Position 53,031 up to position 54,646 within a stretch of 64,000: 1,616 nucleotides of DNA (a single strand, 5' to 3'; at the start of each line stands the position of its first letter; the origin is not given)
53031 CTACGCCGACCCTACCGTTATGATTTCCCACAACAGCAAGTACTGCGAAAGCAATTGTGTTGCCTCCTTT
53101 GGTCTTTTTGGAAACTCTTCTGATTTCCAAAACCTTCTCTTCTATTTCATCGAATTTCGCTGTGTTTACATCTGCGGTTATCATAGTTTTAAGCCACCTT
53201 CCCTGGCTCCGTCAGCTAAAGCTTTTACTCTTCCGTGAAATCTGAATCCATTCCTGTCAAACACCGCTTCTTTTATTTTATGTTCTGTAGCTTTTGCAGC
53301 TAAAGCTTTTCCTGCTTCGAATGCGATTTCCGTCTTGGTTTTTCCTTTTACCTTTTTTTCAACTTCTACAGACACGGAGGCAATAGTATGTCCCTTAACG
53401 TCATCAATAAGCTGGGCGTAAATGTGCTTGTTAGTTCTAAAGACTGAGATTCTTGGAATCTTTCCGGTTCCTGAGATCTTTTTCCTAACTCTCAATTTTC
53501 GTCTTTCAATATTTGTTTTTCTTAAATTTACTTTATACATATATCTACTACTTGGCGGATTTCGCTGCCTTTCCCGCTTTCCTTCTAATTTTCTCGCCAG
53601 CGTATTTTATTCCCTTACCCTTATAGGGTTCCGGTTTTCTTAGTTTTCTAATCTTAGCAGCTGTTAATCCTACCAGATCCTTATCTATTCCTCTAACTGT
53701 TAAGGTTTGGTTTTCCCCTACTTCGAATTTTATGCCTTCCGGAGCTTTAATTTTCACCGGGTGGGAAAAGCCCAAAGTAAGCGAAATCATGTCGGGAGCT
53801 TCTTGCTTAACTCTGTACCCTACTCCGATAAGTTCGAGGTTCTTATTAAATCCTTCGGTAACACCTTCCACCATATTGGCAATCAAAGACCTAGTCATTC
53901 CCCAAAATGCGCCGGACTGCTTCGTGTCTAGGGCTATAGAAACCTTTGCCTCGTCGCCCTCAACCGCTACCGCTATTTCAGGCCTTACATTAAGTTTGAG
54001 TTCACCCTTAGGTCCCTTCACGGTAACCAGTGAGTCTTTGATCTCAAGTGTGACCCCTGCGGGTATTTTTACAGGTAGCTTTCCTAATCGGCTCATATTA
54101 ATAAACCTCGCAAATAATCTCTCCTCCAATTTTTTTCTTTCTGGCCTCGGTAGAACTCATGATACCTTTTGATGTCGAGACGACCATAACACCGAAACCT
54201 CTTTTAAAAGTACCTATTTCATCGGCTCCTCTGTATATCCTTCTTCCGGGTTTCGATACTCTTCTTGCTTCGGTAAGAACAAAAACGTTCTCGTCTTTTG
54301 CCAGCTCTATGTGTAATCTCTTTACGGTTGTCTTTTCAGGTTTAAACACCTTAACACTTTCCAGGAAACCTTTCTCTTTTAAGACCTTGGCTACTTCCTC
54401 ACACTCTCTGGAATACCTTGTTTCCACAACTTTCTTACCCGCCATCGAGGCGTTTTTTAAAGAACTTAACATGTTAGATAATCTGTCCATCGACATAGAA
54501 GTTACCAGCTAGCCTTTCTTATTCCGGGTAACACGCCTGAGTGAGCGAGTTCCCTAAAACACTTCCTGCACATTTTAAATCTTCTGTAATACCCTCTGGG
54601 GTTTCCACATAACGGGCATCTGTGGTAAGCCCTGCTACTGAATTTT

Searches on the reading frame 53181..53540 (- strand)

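Call 96: search_protein_families(library=pfam, proteins=[window:53181-53540:-], max_evalue=0.00001)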
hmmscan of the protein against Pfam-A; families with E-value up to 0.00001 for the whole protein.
window:53181-53540:- (119 aa): 1 family
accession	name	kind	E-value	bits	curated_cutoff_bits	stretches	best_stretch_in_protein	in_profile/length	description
PF00861.27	Ribosomal_L18p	-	1.7e-38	132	27.8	1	7-119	3-116/116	Ribosomal L18 of archaea, bacteria, mitoch. and chloroplast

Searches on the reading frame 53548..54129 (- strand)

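Call 96: search_protein_families(library=pfam, proteins=[window:53548-54129:-], max_evalue=0.00001)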
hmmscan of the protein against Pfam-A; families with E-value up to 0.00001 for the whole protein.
window:53548-54129:- (193 aa): 1 family
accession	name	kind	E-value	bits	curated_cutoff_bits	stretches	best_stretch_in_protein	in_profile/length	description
PF00347.28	Ribosomal_L6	-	1.5e-36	125.5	27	2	101-176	1-79/80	Ribosomal protein L6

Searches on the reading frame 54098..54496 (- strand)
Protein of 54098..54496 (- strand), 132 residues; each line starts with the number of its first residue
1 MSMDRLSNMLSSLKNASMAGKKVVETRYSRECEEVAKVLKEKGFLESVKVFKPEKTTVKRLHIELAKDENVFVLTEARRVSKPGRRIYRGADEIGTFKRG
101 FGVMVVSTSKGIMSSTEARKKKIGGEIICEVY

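Call 96: search_protein_families(library=pfam, proteins=[window:54098-54496:-], max_evalue=0.00001)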
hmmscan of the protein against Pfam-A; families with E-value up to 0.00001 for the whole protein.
window:54098-54496:- (132 aa): 1 family
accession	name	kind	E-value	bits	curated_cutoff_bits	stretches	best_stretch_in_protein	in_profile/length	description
PF00410.24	Ribosomal_S8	-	1.4e-37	128.9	24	1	4-132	1-126/126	Ribosomal protein S8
